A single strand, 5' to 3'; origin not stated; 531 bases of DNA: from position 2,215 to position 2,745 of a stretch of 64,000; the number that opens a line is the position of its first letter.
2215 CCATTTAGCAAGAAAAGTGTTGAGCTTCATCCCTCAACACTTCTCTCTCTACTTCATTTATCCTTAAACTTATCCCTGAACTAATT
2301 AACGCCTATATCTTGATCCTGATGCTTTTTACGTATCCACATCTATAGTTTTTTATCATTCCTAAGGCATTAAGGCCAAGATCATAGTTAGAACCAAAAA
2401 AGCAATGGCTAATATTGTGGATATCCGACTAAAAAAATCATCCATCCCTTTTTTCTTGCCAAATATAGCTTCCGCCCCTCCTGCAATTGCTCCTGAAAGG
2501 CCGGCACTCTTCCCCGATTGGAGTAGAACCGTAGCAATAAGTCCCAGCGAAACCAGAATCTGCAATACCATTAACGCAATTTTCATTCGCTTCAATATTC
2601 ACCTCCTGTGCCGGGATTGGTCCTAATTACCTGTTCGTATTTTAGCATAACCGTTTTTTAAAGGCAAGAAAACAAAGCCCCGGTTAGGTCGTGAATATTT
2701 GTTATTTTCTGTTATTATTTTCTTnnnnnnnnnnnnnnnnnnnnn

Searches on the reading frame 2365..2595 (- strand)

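Call 18: search_protein_families(library=pfam, proteins=[window:2365-2595:-], max_evalue=0.001)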
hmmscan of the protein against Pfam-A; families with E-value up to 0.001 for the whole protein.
window:2365-2595:- (77 aa): 1 family
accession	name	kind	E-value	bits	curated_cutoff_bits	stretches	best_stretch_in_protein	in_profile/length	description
PF03840.19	SecG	-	1.5e-21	76.7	29.2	1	8-76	2-70/70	Preprotein translocase SecG subunit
